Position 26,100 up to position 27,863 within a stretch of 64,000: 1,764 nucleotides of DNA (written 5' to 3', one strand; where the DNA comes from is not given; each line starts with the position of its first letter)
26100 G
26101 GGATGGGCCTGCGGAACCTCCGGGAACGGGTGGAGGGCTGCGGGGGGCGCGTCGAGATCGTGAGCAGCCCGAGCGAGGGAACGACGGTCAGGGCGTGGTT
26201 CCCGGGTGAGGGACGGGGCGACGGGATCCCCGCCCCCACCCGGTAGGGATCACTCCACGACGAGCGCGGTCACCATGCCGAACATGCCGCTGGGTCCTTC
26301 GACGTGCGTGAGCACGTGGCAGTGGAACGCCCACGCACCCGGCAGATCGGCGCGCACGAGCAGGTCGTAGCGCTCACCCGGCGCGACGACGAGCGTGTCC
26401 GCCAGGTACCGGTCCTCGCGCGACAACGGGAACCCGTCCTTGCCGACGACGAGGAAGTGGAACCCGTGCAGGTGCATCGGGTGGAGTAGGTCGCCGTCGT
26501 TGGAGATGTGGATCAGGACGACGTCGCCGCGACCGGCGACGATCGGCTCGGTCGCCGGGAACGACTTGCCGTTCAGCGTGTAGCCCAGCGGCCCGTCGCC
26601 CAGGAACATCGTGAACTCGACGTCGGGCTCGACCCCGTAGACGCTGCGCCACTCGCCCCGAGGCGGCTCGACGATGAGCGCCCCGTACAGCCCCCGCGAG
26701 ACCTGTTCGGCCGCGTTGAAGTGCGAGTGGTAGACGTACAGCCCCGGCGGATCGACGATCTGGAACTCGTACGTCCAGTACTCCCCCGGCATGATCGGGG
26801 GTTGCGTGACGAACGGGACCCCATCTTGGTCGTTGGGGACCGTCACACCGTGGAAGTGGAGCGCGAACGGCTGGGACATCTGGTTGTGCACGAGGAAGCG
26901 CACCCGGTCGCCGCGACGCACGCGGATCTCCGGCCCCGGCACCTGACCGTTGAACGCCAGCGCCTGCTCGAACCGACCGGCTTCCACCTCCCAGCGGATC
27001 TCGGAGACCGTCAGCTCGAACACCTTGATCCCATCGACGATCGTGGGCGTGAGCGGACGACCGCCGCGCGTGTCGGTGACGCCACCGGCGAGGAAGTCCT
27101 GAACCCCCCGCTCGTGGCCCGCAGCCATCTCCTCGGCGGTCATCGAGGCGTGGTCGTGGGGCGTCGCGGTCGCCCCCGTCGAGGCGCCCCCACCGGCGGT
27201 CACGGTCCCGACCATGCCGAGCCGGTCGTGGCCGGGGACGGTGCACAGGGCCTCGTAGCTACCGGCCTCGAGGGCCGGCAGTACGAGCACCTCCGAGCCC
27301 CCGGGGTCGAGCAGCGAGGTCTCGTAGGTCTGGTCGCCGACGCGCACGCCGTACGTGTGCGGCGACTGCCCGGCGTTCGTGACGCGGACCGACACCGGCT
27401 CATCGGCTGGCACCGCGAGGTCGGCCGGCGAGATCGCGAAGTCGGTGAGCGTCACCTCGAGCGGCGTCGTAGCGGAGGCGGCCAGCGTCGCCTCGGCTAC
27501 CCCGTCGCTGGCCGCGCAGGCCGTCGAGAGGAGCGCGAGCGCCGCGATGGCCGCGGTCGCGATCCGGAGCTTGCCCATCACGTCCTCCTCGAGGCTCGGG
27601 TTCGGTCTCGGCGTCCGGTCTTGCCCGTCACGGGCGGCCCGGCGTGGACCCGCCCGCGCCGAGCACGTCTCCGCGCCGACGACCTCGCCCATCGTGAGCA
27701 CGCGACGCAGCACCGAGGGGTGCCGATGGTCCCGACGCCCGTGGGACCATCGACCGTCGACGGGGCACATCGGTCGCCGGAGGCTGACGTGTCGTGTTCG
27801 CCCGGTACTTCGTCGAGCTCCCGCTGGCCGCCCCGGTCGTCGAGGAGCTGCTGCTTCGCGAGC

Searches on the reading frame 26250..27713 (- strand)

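Call 29: search_protein_families(library=pfam, proteins=[window:26250-27713:-], max_evalue=0.001)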
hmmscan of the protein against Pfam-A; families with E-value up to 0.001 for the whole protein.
window:26250-27713:- (487 aa): 5 families
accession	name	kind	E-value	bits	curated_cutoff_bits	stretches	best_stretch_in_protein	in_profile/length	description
PF07732.21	Cu-oxidase_3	-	8.6e-39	132.7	21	1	236-351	2-117/119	Multicopper oxidase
PF07731.20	Cu-oxidase_2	-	1.2e-30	106.5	20.4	1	379-472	23-124/137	Multicopper oxidase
PF13473.12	Cupredoxin_1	-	7.6e-15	55.3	27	1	58-161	4-96/104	Cupredoxin-like domain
PF00127.26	Copper-bind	-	4.8e-07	30.6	21.2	0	128-172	57-97/99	Copper binding proteins, plastocyanin/azurin family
PF00394.28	Cu-oxidase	-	5e-06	27.2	21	1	394-475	63-142/157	Multicopper oxidase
